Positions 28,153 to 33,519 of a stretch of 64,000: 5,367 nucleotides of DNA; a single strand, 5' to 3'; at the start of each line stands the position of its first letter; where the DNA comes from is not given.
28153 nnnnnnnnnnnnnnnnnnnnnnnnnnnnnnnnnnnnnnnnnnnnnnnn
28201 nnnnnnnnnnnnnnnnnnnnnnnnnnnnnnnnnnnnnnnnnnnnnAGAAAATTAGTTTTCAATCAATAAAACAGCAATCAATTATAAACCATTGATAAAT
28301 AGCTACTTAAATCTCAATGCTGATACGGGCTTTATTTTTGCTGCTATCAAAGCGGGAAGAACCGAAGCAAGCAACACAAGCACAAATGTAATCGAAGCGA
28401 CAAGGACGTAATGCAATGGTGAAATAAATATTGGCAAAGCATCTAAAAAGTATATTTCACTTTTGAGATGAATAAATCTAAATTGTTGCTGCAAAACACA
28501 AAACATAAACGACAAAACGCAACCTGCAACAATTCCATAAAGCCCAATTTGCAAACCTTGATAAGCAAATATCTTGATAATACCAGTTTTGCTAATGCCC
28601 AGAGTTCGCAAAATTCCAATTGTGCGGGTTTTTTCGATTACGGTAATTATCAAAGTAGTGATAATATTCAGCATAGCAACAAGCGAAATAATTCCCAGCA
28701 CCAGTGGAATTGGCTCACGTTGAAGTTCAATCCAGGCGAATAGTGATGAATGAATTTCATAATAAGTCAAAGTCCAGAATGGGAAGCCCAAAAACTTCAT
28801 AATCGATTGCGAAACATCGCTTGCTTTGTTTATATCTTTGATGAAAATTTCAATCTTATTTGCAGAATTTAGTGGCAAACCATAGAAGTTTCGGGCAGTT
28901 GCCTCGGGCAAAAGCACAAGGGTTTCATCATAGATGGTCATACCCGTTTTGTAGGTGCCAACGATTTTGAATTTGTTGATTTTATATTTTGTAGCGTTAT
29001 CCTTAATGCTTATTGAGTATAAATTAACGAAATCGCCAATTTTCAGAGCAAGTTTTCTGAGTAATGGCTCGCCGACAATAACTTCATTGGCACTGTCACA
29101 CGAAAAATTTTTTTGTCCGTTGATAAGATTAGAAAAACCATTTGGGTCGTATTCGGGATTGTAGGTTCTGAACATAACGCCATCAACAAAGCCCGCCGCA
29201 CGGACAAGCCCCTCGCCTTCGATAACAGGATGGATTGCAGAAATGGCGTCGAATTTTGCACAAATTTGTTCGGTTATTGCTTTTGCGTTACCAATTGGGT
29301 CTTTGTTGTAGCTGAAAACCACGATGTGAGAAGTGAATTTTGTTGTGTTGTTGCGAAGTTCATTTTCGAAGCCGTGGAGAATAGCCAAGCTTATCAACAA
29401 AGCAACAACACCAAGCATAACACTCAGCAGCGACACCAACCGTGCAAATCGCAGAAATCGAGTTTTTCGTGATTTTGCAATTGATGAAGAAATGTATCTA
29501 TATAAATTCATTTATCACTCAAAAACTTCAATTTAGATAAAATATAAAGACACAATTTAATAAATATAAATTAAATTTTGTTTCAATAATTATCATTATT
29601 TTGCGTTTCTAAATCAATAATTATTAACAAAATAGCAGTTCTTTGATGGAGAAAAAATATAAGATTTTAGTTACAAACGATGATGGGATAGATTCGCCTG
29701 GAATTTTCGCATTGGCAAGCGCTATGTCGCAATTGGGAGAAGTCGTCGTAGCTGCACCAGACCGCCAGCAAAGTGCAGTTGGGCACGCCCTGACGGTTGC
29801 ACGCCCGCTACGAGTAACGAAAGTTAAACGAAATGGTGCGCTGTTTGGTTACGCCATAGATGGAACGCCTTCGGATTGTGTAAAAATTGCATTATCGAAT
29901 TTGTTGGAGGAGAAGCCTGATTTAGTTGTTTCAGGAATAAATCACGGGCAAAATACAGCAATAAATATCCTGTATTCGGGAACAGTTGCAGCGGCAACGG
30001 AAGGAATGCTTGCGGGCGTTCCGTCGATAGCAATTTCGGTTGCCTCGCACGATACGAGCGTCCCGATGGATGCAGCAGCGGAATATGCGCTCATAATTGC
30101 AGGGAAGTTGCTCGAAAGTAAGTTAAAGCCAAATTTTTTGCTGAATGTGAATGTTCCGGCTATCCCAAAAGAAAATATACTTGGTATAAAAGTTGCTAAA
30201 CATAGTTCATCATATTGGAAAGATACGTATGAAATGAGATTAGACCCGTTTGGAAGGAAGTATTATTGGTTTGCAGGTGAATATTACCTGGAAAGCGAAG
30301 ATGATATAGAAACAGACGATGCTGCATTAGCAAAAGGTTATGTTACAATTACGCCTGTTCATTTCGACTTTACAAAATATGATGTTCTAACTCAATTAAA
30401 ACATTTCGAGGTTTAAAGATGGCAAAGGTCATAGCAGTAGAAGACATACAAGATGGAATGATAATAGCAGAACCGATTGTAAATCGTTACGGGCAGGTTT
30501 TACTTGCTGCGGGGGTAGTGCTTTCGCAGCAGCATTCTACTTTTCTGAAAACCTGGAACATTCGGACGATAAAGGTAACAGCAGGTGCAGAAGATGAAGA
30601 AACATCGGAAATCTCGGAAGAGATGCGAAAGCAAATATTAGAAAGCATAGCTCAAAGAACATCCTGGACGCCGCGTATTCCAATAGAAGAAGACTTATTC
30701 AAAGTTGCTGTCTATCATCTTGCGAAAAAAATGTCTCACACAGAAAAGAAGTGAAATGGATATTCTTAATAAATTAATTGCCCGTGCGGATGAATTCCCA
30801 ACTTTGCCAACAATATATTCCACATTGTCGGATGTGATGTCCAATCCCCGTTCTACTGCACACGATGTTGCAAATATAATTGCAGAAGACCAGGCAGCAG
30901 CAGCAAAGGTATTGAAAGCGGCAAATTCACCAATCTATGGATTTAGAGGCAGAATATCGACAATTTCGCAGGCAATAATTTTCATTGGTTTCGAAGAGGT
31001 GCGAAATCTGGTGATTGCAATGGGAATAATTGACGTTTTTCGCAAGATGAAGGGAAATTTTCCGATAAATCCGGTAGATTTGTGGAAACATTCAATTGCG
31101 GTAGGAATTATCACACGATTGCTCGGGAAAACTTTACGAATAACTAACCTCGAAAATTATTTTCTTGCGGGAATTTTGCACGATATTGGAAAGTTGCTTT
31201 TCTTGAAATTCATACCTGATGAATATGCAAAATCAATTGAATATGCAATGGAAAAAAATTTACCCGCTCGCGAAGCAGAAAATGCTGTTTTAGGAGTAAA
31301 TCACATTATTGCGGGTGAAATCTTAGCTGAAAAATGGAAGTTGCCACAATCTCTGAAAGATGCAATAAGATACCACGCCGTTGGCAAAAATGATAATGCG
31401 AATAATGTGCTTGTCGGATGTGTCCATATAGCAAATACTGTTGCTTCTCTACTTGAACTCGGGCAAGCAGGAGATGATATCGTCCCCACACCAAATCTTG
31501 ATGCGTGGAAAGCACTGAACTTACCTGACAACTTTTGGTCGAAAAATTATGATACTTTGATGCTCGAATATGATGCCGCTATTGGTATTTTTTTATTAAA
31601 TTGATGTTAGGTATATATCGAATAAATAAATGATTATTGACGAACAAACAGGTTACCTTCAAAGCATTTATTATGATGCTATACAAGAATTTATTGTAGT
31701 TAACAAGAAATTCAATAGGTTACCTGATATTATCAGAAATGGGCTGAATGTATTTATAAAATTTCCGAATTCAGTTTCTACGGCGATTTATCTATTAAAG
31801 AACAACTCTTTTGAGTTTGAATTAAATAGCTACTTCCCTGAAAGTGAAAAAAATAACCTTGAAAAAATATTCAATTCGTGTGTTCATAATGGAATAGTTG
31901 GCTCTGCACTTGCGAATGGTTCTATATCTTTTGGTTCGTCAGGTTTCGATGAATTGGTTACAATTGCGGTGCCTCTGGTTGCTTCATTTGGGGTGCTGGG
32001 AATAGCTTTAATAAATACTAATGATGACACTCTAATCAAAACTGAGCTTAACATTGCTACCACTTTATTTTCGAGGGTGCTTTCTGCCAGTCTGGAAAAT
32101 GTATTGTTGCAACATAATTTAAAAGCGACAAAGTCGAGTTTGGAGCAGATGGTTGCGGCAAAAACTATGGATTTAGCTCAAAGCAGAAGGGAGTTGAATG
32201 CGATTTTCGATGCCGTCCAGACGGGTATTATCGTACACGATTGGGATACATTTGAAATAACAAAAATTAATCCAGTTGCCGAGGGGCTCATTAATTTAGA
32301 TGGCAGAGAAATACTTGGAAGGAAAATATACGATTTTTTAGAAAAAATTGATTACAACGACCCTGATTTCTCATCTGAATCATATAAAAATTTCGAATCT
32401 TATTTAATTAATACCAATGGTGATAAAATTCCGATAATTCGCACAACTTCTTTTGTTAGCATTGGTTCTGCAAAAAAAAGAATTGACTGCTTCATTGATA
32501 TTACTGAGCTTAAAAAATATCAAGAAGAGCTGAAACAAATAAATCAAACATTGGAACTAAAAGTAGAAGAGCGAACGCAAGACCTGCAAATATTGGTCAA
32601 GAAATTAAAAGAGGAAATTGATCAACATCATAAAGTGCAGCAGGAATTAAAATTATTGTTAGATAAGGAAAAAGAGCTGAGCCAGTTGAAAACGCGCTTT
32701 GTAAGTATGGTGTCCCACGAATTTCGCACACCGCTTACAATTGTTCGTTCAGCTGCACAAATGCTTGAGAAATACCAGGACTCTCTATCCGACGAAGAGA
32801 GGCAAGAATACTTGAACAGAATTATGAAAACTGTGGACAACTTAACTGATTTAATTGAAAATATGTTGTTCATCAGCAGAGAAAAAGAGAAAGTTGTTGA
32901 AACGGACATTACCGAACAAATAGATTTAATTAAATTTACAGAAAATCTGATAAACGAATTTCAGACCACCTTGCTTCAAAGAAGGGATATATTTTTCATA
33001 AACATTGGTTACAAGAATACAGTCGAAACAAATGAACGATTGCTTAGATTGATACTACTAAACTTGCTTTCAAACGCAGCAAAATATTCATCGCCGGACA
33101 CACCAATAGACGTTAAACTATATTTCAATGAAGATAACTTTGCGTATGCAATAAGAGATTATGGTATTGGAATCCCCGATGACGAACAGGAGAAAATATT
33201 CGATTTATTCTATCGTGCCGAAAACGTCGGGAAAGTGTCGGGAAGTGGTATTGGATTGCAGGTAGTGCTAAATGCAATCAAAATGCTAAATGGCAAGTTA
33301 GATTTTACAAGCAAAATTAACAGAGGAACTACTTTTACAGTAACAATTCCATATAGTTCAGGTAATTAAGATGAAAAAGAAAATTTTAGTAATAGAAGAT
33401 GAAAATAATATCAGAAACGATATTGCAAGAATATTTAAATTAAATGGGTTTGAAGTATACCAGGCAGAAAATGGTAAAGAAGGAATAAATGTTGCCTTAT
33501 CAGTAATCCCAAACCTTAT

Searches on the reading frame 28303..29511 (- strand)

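Call 89: search_protein_families(library=pfam, proteins=[window:28303-29511:-], max_evalue=0.0001)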
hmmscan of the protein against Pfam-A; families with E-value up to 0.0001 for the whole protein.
window:28303-29511:- (402 aa): 2 families
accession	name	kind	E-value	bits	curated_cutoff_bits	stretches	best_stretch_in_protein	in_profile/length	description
PF02687.27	FtsX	-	2.1e-16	60.5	25.5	1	271-395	3-120/120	FtsX-like permease C-terminal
PF12704.14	MacB_PCD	-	9.5e-11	42.8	27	1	26-214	3-181/207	MacB-like periplasmic core domain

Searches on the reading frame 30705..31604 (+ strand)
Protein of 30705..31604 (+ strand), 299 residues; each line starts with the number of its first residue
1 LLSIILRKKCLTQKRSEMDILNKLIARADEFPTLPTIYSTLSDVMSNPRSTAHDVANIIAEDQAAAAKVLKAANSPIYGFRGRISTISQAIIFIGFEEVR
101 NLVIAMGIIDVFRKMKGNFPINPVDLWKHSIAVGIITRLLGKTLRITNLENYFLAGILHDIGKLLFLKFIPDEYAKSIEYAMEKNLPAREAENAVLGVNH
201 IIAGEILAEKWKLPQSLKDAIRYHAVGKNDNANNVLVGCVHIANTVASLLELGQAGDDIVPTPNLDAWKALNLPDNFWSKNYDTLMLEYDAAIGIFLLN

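Call 89: search_protein_families(library=pfam, proteins=[window:30705-31604:+], max_evalue=0.0001)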
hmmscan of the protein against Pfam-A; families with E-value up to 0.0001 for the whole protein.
window:30705-31604:+ (299 aa): 2 families
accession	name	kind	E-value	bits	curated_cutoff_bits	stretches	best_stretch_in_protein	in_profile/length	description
PF08668.18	HDOD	-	4e-57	193.3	22.9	1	32-224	2-193/196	HDOD domain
PF01966.28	HD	-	5.6e-10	40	22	1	127-243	2-110/116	HD domain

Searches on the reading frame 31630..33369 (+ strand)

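Call 89: search_protein_families(library=pfam, proteins=[window:31630-33369:+], max_evalue=0.0001)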
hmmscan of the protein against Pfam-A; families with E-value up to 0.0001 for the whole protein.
window:31630-33369:+ (579 aa): 2 families
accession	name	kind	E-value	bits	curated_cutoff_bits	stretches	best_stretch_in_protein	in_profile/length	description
PF02518.31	HATPase_c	-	4.9e-24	85.3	26.4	1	468-575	2-109/111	Histidine kinase-, DNA gyrase B-, and HSP90-like ATPase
PF00512.31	HisKA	-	4.4e-17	62.3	26.9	1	354-418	2-63/66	His Kinase A (phospho-acceptor) domain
